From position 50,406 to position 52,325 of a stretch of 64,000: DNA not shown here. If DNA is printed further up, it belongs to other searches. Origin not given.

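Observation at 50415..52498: Complete group II intron inserted precisely inside one unit of the repeat array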

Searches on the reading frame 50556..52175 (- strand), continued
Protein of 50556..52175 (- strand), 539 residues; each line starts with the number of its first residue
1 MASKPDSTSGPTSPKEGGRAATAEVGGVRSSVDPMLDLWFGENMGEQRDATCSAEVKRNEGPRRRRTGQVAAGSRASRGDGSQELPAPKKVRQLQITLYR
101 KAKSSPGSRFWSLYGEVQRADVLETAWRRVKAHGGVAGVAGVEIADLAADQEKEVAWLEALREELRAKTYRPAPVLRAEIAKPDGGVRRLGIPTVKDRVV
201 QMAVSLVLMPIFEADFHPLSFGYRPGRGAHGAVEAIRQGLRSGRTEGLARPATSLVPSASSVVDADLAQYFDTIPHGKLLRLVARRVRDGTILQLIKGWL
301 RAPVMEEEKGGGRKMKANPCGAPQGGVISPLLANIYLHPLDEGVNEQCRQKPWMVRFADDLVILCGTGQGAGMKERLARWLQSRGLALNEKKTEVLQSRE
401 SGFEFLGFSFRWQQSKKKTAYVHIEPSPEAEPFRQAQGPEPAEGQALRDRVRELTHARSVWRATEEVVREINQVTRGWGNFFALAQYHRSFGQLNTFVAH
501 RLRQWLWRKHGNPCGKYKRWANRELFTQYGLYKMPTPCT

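Call 60: search_dna_similar(query=window:50556-52175:-, collection=plasmids, mode=protein, max_rows=25)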
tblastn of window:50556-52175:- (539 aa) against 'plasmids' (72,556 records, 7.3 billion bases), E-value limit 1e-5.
The search stops at 5000 records and this limit was reached: more records match than are counted here, and every count below describes the 5000 best-scoring records only.
Records with a match: at least 5000; places in all: 7951; records where one place covers at least 80% of the query: 186.
Best place of each record, by identity: <60% 5000.
By first word of the organism name: Klebsiella 2190; Escherichia 1124; Bacillus 275; Enterobacter 211; Sinorhizobium 132; Citrobacter 118; Streptomyces 73; Shigella 63; Salmonella 55; Rhizobium 50; and 137 more.
By predicted mobility (MOB-suite, as given by PLSDB): conjugative 2653; mobilizable 1288; non-mobilizable 1059.
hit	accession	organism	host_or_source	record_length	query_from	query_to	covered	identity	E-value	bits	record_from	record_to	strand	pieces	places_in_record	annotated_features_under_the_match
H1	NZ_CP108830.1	Streptomyces sp. NBC_00857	-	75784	65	534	87%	37.9%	4e-66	240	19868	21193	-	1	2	ltrA: group II intron reverse transcriptase/maturase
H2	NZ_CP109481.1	Streptomyces sp. NBC_01450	-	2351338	52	534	90%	36.9%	5e-60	222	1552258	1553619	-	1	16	none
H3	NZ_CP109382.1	Streptomyces atratus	-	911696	52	534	90%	36.6%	3e-58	217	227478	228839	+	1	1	ltrA: group II intron reverse transcriptase/maturase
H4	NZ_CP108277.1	Streptomyces atratus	-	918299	52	534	90%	36.6%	3e-58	217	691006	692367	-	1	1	ltrA: group II intron reverse transcriptase/maturase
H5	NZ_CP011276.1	Planctomyces sp. SH-PL62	cell culture,sugar beet rhizosphere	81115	69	534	86%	37.6%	9e-71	253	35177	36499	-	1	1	ltrA: group II intron reverse transcriptase/maturase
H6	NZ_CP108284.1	Streptomyces atratus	-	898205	52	534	90%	36.2%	2e-56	211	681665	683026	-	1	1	ltrA: group II intron reverse transcriptase/maturase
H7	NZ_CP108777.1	Embleya sp. NBC_00896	-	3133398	60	534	88%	36.8%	2e-66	241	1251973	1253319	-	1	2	none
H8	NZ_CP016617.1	Microvirga ossetica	Vicia alpestris,cell culture,nodules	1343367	82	510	80%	40.6%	3e-63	270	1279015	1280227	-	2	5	none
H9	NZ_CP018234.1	Rhizobium leguminosarum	Vavilovia formosa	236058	82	534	84%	38.3%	1e-72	259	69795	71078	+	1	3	ltrA: group II intron reverse transcriptase/maturase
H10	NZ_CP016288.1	Rhizobium leguminosarum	Vavilovia formosa,cell culture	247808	82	534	84%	38.3%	1e-72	259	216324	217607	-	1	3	ltrA: group II intron reverse transcriptase/maturase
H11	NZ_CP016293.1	Rhizobium leguminosarum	Vavilovia formosa,cell culture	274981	82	534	84%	38.3%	1e-72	259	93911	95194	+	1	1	ltrA: group II intron reverse transcriptase/maturase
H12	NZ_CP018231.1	Rhizobium leguminosarum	Vavilovia formosa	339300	82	534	84%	38.3%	1e-72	259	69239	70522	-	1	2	ltrA: group II intron reverse transcriptase/maturase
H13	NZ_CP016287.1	Rhizobium leguminosarum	Vavilovia formosa,cell culture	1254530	82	534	84%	38.3%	1e-72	259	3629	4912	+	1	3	record has no annotation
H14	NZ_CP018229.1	Rhizobium leguminosarum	Vavilovia formosa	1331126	82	534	84%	38.3%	1e-72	259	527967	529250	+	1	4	record has no annotation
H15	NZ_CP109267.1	Streptomyces sp. NBC_01643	-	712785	42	510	87%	36.7%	1e-59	221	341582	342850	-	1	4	ltrA: group II intron reverse transcriptase/maturase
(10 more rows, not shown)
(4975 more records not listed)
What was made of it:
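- Closest known: RmInt1 of Sinorhizobium meliloti. Different: The nearest plasmid-borne IEPs of any kind are at most 41% identical (call 60).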

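Call 74: find_encoding_contigs(protein=P0004, flank=3000, max_places=3)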
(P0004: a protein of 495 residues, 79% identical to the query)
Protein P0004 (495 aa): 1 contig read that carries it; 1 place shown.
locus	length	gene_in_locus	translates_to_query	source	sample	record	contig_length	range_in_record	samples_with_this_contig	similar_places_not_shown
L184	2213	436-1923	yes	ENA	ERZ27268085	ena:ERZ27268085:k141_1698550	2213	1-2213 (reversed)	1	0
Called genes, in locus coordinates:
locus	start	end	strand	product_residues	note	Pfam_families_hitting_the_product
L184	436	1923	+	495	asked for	PF00078:RVT_1, PF08388:GIIM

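Call 75: find_encoding_contigs(protein=P0003, flank=3000, max_places=3)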
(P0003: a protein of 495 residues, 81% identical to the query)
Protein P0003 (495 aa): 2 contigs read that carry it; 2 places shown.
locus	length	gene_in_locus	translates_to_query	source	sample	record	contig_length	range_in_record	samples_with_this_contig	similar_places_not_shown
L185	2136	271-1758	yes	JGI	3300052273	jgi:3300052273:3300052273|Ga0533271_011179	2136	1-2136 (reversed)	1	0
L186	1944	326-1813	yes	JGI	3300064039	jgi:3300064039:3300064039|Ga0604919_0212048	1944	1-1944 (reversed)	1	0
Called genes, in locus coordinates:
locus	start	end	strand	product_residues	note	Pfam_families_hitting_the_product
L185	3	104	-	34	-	?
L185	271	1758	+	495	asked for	PF00078:RVT_1, PF08388:GIIM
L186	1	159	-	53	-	?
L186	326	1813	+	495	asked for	PF00078:RVT_1, PF08388:GIIM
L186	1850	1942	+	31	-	?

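Call 95: search_solved_structures(query=window:50556-52175:-, max_evalue=1e-40, show_alignments=2)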
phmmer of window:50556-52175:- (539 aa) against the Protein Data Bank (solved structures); distinct sequences matched with E-value up to 1e-40: 4.
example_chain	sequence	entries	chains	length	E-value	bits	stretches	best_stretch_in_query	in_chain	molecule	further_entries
7uim_D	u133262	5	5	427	2.3e-54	188.1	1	115-518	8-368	Group II intron reverse transcriptase/maturase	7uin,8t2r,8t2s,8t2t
6ar1_A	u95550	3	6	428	3.9e-50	174.1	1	118-507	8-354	GsI-IIC RT | Trt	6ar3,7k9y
5hhj_A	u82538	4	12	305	2.8e-48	168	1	112-417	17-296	Retron-type reverse transcriptase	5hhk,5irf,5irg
5hhl_A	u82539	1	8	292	1e-47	166.1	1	115-413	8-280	Retron-type reverse transcriptase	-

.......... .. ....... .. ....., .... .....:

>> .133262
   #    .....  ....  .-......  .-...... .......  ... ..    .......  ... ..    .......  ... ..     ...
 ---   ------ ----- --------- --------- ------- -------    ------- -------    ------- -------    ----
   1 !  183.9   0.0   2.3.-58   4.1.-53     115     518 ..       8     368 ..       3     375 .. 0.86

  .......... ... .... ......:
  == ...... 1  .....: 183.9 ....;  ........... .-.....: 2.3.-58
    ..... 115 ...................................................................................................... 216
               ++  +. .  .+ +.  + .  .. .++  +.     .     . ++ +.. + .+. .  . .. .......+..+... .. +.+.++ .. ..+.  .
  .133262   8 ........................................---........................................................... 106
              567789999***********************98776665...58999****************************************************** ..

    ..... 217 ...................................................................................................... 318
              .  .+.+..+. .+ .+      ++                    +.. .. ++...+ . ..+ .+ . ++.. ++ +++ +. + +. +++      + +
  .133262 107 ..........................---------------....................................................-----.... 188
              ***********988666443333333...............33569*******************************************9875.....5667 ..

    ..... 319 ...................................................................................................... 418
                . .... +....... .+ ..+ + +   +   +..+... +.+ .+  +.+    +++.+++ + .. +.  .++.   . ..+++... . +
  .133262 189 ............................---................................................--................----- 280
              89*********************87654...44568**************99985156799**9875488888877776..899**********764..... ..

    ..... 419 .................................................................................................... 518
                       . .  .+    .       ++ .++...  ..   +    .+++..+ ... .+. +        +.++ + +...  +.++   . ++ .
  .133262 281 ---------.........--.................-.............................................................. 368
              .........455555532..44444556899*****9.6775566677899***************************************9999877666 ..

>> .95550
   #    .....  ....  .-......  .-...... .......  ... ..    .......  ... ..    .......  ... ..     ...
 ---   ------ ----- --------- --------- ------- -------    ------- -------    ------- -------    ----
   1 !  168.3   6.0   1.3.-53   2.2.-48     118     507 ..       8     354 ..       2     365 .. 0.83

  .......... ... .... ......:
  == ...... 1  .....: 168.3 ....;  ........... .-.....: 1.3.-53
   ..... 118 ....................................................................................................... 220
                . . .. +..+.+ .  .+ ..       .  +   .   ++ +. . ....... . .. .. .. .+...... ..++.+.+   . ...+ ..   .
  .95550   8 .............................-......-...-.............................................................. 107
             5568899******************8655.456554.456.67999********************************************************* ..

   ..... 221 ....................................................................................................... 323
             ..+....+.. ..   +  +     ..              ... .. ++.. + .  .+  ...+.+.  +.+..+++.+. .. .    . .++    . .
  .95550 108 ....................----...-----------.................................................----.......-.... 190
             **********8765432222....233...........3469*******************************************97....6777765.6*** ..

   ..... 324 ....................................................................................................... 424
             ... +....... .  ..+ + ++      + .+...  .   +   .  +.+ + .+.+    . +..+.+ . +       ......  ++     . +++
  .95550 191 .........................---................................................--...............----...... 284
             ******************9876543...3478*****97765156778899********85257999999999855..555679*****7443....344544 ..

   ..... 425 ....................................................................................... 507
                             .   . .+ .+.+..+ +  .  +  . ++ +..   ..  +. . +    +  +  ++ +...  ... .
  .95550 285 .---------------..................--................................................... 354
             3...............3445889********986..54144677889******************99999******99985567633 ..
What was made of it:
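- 51393..51437 (-): ins2: 45-nt in-frame insertion (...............), just before RT motif 3. It aligns to a gap in the solved RTs (call 95).
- On Group II intron (retroelement): The protein aligns with solved group II RTs (call 95).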
